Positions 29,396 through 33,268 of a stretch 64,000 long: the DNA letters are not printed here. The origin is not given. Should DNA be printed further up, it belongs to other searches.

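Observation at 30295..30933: Three identical 30-bp perfect palindromes inserted in the same codon phase inside a TPR gene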

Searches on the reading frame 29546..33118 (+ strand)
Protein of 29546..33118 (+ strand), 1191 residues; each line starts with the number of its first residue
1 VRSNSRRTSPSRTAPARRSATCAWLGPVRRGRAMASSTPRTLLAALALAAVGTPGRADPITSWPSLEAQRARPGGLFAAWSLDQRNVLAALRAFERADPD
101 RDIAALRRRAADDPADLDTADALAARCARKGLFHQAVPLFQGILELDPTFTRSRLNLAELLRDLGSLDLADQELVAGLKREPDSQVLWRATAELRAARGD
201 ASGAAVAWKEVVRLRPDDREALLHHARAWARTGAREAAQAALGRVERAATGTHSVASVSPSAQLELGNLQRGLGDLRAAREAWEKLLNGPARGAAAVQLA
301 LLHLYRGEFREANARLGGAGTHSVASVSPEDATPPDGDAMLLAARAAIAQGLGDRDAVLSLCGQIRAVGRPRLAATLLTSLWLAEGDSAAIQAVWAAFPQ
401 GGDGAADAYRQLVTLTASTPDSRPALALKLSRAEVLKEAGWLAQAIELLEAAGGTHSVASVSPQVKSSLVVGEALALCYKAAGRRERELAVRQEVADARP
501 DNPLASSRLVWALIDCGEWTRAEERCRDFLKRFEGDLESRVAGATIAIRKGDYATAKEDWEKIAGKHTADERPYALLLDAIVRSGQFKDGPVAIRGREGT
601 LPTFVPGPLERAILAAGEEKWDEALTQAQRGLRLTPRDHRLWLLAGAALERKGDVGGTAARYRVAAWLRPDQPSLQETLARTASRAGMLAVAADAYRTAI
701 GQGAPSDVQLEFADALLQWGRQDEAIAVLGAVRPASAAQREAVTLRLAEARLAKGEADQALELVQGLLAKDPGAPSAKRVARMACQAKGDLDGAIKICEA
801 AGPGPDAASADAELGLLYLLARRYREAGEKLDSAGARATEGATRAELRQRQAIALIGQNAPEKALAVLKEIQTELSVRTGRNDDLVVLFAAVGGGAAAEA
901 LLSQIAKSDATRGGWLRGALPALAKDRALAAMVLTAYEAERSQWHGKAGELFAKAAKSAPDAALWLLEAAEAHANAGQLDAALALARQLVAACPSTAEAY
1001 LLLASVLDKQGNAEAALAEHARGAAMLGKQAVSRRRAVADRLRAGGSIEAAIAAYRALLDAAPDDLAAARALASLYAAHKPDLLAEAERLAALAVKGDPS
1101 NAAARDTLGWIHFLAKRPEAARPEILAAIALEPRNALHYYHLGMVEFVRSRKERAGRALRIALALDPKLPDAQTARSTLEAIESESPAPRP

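Call 9: search_protein_families(library=pfam, proteins=[window:29546-33118:+], max_evalue=0.01)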
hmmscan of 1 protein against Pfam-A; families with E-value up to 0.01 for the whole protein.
window:29546-33118:+ (1191 aa): 13 families
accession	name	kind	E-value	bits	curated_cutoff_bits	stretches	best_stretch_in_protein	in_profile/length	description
PF14559.12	TPR_19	-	1.2e-17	64.4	25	3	131-193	5-67/68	Tetratricopeptide repeat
PF13432.12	TPR_16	-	4.2e-13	49.9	32.7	3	1116-1170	11-65/65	Tetratricopeptide repeat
PF13414.12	TPR_11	-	2.1e-11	43.8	26.8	0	1040-1077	2-39/42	TPR repeat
PF13428.12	TPR_14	-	2.6e-09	37.3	23.5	1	965-1005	4-43/44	Tetratricopeptide repeat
PF13431.12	TPR_17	-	4.2e-09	36.4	24.4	0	139-171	1-33/34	Tetratricopeptide repeat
PF13181.12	TPR_8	-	4.2e-08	33.2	25.7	0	997-1017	1-21/34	Tetratricopeptide repeat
PF23914.1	TPR_CcmH_CycH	-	1.1e-07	32.2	42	1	177-287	42-148/158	Cytochrome c-type biogenesis protein H TPR domain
PF25064.1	ARM_TT21_5th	-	3.5e-07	31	27.8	0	192-254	8-70/117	TT21 fifth ARM repeats domain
PF25058.1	ARM_TT21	-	1.3e-06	28.9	27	1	706-778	57-131/155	Tetratricopeptide repeat protein 21 ARM repeat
PF24575.1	TPR_Slam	-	1.4e-05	25.9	35.2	0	113-161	45-91/104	Surface lipoprotein assembly modifier, N-terminal TPR repeats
PF07719.23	TPR_2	-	1.6e-05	25.1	27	0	1104-1135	3-34/34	Tetratricopeptide repeat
PF13429.12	TPR_15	-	0.00053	19.9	26.2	1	401-537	73-210/280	Tetratricopeptide repeat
PF14561.12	TPR_20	-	0.0059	17.4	25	1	99-166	4-73/90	Tetratricopeptide repeat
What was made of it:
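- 29645..33121 (+): Host gene: a 1158-aa TPR solenoid protein with an N-terminal signal-like segment (P0001). It sits downstream of, and overlaps by 11 nt, another TPR gene. Pfam TPR_19/TPR_16/TPR_11 and other TPR hits (call 9).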

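Call 17: find_homologous_proteins(query=window:29645-33118:+)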
Query window:29645-33118:+ (1158 aa): 20 proteins with E <= 0.001 among 8000 candidates.
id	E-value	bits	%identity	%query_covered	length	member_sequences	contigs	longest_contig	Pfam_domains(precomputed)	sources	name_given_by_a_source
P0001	0.0e+0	2427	100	100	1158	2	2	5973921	PF14559.13,PF24575.2,PF13431.13,PF23914.2,PF13414.13,PF25058.2,PF13432.13,PF13428.13,PF13181.13,PF25064.2,PF07719.24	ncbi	-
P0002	0.0e+0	1230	57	98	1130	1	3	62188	PF25063.1,PF13431.13,PF23914.2,PF13414.13,PF13176.13,PF12569.15,PF13428.13,PF25064.2,PF14559.13,PF24575.2,PF13371.13,PF00515.35,PF12895.14,PF13424.13,PF13432.13,PF13181.13,PF14561.13,PF07719.24,PF13174.13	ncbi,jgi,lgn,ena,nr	ncbi:MAG TPA: tetratricopeptide repeat protein [Planctomycetota bacterium]|nr:tetratricopeptide repe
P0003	0.0e+0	1171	76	67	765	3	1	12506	PF13431.13,PF13414.13,PF25058.2,PF13428.13,PF25064.2,PF14559.13,PF13371.13,PF13424.13,PF13432.13,PF13429.13,PF13181.13,PF07719.24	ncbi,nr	ncbi:MAG: tetratricopeptide repeat protein, partial [Planctomycetes bacterium]|nr:tetratricopeptide 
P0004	3.0e-272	925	49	97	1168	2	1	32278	PF14559.13,PF13431.13,PF23914.2,PF13414.13,PF00515.35,PF12895.14,PF13432.13,PF13428.13,PF13181.13,PF25064.2,PF07719.24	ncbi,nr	ncbi:MAG: tetratricopeptide repeat protein [Planctomycetes bacterium]|nr:tetratricopeptide repeat pr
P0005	9.7e-249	847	47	99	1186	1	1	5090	PF13431.13,PF23914.2,PF13414.13,PF13428.13,PF25064.2,PF14559.13,PF24575.2,PF00515.35,PF13432.13,PF13181.13,PF14561.13,PF07719.24,PF13174.13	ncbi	-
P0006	3.7e-243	828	46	97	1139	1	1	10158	PF14559.13,PF13431.13,PF13414.13,PF00515.35,PF13432.13,PF13428.13,PF13181.13,PF07719.24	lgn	-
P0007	9.9e-182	625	38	98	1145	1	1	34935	PF13431.13,PF23914.2,PF13414.13,PF13428.13,PF25064.2,PF14559.13,PF24575.2,PF00515.35,PF12895.14,PF13424.13,PF13432.13,PF13181.13,PF14561.13,PF07719.24,PF13174.13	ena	-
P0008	3.2e-9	54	30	23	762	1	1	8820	PF25063.1,PF13431.13,PF23914.2,PF25060.1,PF25062.2,PF13414.13,PF25058.2,PF13176.13,PF12569.15,PF09613.17,PF13428.13,PF25064.2,PF14559.13,PF24575.2,PF00515.35,PF12895.14,PF13424.13,PF21033.5,PF13432.13,PF13181.13,PF14561.13,PF07719.24,PF13174.13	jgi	jgi:putative PEP-CTERM system TPR-repeat lipoprotein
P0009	1.7e-8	51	23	47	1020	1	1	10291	PF25063.1,PF13431.13,PF23914.2,PF13414.13,PF25058.2,PF13176.13,PF12569.15,PF13428.13,PF25064.2,PF13374.13,PF14559.13,PF24575.2,PF13371.13,PF00515.35,PF12895.14,PF13424.13,PF21033.5,PF13432.13,PF13181.13,PF14561.13,PF07719.24,PF13174.13,PF20308.5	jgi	jgi:tetratricopeptide (TPR) repeat protein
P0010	2.2e-7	48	33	14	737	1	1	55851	PF03704.24,PF13431.13,PF23914.2,PF13414.13,PF13176.13,PF13428.13,PF13374.13,PF07721.21,PF14559.13,PF24575.2,PF13371.13,PF00515.35,PF13424.13,PF13432.13,PF13181.13,PF07719.24,PF13174.13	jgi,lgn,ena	-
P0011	3.0e-7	47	34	8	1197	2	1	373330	PF13414.13,PF13374.13,PF07721.21,PF24575.2,PF07714.24,PF00069.32,PF00515.35,PF13424.13,PF07719.24,PF13174.13,PF25063.1,PF13431.13,PF23914.2,PF13176.13,PF13428.13,PF17667.8,PF14559.13,PF13371.13,PF03109.23,PF22860.3,PF12895.14,PF21033.5,PF13432.13,PF13181.13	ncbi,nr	ncbi:MAG: tetratricopeptide repeat protein [Verrucomicrobiae bacterium]|nr:tetratricopeptide repeat 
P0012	7.9e-7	46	30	16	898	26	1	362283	PF13414.13,PF23241.2,PF13374.13,PF24575.2,PF00515.35,PF13424.13,PF14561.13,PF07719.24,PF13174.13,PF20308.5,PF25063.1,PF13431.13,PF23914.2,PF25062.2,PF25058.2,PF13176.13,PF13428.13,PF25064.2,PF14559.13,PF13371.13,PF12895.14,PF21033.5,PF13432.13,PF13181.13,PF01239.29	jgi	-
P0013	2.5e-6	44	35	11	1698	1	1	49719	PF13431.13,PF23914.2,PF25060.1,PF25062.2,PF13414.13,PF13176.13,PF12569.15,PF13428.13,PF25064.2,PF14559.13,PF24575.2,PF13371.13,PF00515.35,PF12895.14,PF13424.13,PF21033.5,PF13432.13,PF09295.17,PF13429.13,PF13181.13,PF07719.24,PF13174.13,PF20308.5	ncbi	ncbi:MAG: tetratricopeptide repeat protein [Chloroflexota bacterium]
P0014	5.1e-6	43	33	11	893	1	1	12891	PF25063.1,PF13431.13,PF23914.2,PF25062.2,PF13414.13,PF13176.13,PF13428.13,PF25064.2,PF13374.13,PF14559.13,PF24575.2,PF13371.13,PF00515.35,PF12895.14,PF13424.13,PF21033.5,PF13432.13,PF13429.13,PF13181.13,PF14561.13,PF07719.24,PF13174.13,PF20308.5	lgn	-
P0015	5.1e-6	43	32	16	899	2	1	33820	PF03704.24,PF13414.13,PF13374.13,PF24575.2,PF00515.35,PF13424.13,PF14561.13,PF07719.24,PF13174.13,PF20308.5,PF25063.1,PF13431.13,PF23914.2,PF25062.2,PF13176.13,PF13428.13,PF25064.2,PF14559.13,PF13371.13,PF12895.14,PF21033.5,PF13432.13,PF13181.13,PF01239.29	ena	-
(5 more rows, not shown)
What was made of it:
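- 29645..33121 (+): An identical protein is on record (call 17).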

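Call 19: find_encoding_contigs(protein=P0001, flank=10000, max_places=4)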
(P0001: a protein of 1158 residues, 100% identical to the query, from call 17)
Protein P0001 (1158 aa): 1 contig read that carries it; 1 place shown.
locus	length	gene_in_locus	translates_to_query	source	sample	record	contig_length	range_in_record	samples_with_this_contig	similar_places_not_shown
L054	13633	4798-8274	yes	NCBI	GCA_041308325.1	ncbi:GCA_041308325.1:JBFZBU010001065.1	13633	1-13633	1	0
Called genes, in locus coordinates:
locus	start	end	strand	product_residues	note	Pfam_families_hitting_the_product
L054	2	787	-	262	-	?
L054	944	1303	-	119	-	PF01242:PTPS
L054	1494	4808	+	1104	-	PF13429:TPR_15 (faint), PF00515:TPR_1 (faint), PF07719:TPR_2 (faint), PF12895:ANAPC3 (faint), PF13174:TPR_6 (faint), PF13176:TPR_7 (faint), PF14559:TPR_19, PF13432:TPR_16, +8 more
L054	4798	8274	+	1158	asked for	PF13428:TPR_14 (faint), PF07719:TPR_2 (faint), PF13432:TPR_16 (faint), PF23914:TPR_CcmH_CycH (faint), PF24575:TPR_Slam (faint), PF13181:TPR_8 (faint), PF13414:TPR_11 (faint), PF14559:TPR_19 (weak), +3 more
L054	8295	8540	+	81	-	-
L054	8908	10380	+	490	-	PF03781:FGE-sulfatase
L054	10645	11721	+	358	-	PF00248:Aldo_ket_red, PF13183:Fer4_8 (weak), PF13187:Fer4_9 (faint)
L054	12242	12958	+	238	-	-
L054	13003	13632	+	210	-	?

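Call 20: find_encoding_contigs(protein=P0003, flank=6000, max_places=3)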
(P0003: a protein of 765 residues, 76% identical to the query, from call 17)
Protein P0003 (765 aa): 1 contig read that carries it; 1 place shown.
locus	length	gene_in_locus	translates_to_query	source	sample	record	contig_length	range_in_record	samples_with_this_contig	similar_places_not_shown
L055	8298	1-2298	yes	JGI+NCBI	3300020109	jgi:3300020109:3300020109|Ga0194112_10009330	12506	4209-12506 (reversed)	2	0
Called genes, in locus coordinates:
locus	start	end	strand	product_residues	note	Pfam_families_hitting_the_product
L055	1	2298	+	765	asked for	PF07719:TPR_2 (faint), PF13181:TPR_8 (faint), PF13371:TPR_9 (faint), PF13414:TPR_11 (faint), PF13424:TPR_12 (faint), PF13428:TPR_14 (faint), PF25058:ARM_TT21 (weak), PF13432:TPR_16 (weak), +4 more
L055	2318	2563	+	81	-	-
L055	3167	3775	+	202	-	-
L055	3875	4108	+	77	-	-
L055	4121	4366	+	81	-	-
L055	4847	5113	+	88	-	-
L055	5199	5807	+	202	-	-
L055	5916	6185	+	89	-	-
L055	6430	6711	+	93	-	-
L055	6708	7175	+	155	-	-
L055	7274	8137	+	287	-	-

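Call 24: find_encoding_contigs(protein=P0002, flank=10000, max_places=3)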
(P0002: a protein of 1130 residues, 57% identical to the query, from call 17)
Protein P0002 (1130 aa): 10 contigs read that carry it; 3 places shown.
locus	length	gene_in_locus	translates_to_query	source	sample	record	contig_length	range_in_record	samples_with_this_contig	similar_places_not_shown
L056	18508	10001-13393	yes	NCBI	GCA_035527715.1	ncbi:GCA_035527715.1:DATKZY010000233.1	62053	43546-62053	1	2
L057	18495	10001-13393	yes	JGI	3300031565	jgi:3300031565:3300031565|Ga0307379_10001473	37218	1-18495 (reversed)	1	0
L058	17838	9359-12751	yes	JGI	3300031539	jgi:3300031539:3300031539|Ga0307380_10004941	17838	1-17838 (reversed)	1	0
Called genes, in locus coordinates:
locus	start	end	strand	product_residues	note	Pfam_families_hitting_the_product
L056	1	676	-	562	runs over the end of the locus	PF13646:HEAT_2 (faint)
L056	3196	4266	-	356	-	PF00217:ATP-gua_Ptrans, PF27454:McsB_C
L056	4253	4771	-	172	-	PF02151:UVR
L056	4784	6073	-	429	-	PF00215:OMPdecase, PF05690:ThiG (weak), PF03737:RraA-like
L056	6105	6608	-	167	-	PF01242:PTPS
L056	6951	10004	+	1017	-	PF00515:TPR_1 (faint), PF07719:TPR_2 (faint), PF12569:NatA_aux_su (faint), PF13176:TPR_7 (faint), PF13432:TPR_16 (weak), PF14559:TPR_19, PF12895:ANAPC3 (weak), PF14559:TPR_19 (weak), +10 more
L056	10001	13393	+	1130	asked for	PF12895:ANAPC3 (faint), PF14561:TPR_20 (weak), PF23914:TPR_CcmH_CycH (faint), PF00515:TPR_1 (faint), PF07719:TPR_2 (faint), PF13432:TPR_16, PF14559:TPR_19, PF13424:TPR_12 (weak), +11 more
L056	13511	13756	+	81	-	-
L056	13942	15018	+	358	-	PF00248:Aldo_ket_red, PF13746:Fer4_18 (faint), PF13183:Fer4_8 (weak), PF13187:Fer4_9 (weak)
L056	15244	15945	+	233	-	-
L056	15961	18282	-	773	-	-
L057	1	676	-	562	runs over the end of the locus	PF13646:HEAT_2 (faint)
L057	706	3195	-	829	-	PF02861:Clp_N, PF02861:Clp_N, PF00004:AAA, PF17871:AAA_lid_9, PF07724:AAA_2, PF00004:AAA, PF07728:AAA_5, PF10431:ClpB_D2-small, +9 more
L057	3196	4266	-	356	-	PF00217:ATP-gua_Ptrans, PF27454:McsB_C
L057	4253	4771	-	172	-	PF02151:UVR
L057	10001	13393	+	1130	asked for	PF12895:ANAPC3 (faint), PF14561:TPR_20 (weak), PF23914:TPR_CcmH_CycH (faint), PF00515:TPR_1 (faint), PF07719:TPR_2 (faint), PF13432:TPR_16, PF14559:TPR_19, PF13424:TPR_12 (weak), +11 more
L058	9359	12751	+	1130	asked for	PF12895:ANAPC3 (faint), PF14561:TPR_20 (weak), PF23914:TPR_CcmH_CycH (faint), PF00515:TPR_1 (faint), PF07719:TPR_2 (faint), PF13432:TPR_16, PF14559:TPR_19, PF13424:TPR_12 (weak), +11 more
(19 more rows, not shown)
